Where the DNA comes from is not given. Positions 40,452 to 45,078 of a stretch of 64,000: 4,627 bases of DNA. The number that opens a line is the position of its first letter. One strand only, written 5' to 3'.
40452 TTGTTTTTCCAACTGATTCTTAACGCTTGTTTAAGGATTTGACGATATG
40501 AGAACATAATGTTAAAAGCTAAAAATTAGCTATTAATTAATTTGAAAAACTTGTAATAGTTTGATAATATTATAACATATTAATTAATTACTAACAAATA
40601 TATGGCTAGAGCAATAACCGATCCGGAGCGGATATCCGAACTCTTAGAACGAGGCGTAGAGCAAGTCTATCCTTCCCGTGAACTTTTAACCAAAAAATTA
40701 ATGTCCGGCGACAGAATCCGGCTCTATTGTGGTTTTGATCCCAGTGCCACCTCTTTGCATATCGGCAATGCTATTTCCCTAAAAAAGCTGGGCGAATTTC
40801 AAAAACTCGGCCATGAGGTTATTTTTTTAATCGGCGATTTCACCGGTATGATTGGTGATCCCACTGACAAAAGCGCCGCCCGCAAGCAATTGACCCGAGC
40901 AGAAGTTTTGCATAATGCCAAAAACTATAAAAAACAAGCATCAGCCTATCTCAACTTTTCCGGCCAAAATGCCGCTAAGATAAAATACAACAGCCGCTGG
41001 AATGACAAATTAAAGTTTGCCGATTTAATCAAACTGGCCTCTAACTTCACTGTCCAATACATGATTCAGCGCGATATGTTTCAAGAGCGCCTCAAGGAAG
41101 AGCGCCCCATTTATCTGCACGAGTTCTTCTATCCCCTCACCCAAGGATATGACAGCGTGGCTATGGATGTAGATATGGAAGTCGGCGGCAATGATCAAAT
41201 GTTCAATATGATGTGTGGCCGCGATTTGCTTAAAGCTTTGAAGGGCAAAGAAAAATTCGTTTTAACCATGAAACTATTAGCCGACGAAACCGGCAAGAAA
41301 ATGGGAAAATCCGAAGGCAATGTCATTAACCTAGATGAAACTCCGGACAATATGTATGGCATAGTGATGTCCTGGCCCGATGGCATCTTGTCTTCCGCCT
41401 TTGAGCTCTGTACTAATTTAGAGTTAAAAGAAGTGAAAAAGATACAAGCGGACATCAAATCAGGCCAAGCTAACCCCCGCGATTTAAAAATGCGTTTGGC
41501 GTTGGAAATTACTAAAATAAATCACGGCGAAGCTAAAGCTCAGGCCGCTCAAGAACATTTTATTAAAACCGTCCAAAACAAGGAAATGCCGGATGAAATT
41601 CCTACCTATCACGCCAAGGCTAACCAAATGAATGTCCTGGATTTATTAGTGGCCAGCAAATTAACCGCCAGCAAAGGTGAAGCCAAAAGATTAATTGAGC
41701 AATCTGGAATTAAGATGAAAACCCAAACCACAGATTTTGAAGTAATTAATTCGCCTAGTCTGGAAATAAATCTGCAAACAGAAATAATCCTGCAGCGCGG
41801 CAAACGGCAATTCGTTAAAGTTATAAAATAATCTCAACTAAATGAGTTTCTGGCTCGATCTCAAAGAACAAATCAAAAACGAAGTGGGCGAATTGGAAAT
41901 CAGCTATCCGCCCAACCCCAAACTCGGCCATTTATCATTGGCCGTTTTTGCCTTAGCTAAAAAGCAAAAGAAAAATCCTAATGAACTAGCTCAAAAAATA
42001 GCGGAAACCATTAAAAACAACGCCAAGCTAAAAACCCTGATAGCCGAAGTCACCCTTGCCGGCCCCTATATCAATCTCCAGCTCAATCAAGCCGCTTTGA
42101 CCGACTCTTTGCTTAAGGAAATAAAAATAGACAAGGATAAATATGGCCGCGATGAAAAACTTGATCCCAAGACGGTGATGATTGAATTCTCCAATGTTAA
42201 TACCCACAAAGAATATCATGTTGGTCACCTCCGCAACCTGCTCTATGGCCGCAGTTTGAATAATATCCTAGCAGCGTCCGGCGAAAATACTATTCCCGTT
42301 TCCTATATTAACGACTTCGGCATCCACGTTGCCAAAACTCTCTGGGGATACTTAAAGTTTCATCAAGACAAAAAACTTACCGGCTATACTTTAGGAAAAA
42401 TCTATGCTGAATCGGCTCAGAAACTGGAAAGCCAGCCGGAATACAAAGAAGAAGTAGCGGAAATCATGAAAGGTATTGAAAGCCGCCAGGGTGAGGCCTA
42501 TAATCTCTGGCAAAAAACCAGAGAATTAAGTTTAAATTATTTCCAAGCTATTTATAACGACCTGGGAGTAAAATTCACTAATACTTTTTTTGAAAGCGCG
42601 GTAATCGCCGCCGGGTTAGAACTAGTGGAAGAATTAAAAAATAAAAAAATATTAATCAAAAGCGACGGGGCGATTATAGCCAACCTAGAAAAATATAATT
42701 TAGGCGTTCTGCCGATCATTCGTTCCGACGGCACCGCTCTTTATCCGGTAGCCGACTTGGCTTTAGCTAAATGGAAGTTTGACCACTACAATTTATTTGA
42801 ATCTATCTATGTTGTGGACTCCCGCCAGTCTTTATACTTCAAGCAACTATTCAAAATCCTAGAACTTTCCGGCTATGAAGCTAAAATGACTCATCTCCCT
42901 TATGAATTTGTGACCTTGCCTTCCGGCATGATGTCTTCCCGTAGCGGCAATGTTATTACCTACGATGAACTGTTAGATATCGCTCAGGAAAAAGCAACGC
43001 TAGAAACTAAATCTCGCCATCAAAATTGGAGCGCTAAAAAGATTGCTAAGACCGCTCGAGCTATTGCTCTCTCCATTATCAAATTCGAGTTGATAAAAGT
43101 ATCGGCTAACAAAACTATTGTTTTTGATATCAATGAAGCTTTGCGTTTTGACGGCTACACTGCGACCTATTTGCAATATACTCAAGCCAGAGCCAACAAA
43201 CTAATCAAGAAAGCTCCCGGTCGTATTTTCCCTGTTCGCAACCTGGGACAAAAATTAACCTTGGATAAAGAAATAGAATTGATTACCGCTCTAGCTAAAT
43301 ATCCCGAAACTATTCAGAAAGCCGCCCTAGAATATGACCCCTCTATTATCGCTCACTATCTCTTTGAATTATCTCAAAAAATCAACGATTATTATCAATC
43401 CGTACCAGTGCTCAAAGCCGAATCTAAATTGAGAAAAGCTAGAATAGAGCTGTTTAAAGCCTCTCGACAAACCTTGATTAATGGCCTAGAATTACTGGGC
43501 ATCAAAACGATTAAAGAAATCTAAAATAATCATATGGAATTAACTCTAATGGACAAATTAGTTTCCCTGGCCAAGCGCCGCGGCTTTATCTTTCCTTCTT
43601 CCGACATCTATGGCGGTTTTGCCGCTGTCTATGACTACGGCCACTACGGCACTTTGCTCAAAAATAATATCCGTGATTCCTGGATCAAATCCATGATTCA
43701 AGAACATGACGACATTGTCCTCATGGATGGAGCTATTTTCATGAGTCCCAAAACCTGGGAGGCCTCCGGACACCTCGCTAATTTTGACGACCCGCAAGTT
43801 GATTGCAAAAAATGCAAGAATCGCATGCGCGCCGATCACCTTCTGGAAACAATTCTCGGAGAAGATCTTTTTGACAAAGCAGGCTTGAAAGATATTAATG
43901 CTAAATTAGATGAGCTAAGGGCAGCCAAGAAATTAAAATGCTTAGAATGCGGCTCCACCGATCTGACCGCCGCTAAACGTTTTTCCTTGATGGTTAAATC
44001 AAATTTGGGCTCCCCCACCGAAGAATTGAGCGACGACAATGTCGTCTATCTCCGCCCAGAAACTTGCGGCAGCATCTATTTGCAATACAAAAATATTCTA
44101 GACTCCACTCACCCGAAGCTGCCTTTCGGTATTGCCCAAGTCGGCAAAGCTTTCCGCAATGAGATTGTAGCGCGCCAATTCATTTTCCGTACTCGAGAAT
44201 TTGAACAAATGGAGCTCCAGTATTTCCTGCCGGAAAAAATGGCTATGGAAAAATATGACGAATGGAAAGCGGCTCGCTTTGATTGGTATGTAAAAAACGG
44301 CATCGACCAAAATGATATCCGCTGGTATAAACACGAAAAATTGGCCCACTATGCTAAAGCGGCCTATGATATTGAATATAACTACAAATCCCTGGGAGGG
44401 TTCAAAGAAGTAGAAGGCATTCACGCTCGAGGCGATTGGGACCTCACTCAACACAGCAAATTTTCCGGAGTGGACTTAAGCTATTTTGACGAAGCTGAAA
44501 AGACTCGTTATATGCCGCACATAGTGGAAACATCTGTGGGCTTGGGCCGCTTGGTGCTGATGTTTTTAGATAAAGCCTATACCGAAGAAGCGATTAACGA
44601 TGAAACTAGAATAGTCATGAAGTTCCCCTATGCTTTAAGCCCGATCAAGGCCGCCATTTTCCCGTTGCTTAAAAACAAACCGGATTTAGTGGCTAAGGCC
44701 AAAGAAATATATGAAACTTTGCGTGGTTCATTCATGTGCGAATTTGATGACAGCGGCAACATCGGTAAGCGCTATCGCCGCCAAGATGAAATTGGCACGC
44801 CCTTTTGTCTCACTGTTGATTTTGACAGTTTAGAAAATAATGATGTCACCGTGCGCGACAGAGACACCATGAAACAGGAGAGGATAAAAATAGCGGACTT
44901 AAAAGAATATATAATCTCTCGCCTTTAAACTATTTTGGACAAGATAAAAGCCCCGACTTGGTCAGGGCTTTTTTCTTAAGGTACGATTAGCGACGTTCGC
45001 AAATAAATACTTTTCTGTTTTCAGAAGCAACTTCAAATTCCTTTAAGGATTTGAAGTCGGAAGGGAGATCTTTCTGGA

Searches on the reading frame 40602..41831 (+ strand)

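Call 68: search_protein_families(library=pfam, proteins=[window:40602-41831:+], max_evalue=0.00001)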
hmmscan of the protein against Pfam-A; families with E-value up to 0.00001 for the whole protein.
window:40602-41831:+ (409 aa): 2 families
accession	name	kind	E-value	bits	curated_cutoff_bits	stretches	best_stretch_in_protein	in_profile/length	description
PF00579.31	tRNA-synt_1b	-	6.5e-70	236.2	21.1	1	36-324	3-291/292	tRNA synthetases class I (W and Y)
PF22421.1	SYY_C-terminal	-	3.1e-09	37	27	1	329-405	5-81/83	Tyrosine--tRNA ligase SYY-like C-terminal domain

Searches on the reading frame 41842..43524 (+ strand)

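Call 68: search_protein_families(library=pfam, proteins=[window:41842-43524:+], max_evalue=0.00001)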
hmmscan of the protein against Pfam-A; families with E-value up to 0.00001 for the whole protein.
window:41842-43524:+ (560 aa): 3 families
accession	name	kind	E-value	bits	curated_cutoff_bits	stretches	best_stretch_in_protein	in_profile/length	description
PF00750.26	tRNA-synt_1d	-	2.5e-43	148.8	23.3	1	94-422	5-341/349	tRNA synthetases class I (R), catalytic domain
PF05746.21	DALR_1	-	1.5e-29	102.9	22.3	1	444-559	1-116/117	DALR anticodon binding domain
PF03485.21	Arg_tRNA_synt_N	-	5e-13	49.9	21.5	1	11-81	17-85/85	Arginyl tRNA synthetase N terminal domain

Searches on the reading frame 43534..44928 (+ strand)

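Call 68: search_protein_families(library=pfam, proteins=[window:43534-44928:+], max_evalue=0.00001)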
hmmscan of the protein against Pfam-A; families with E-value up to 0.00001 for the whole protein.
window:43534-44928:+ (464 aa): 2 families
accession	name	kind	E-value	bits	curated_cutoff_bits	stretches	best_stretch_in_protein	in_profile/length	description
PF03129.25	HGTP_anticodon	-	1.3e-22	80.2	21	1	372-462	1-93/94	Anticodon binding domain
PF00587.30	tRNA-synt_2b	-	6.5e-16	59.3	29.3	1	167-346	5-177/179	tRNA synthetase class II core domain (G, H, P, S and T)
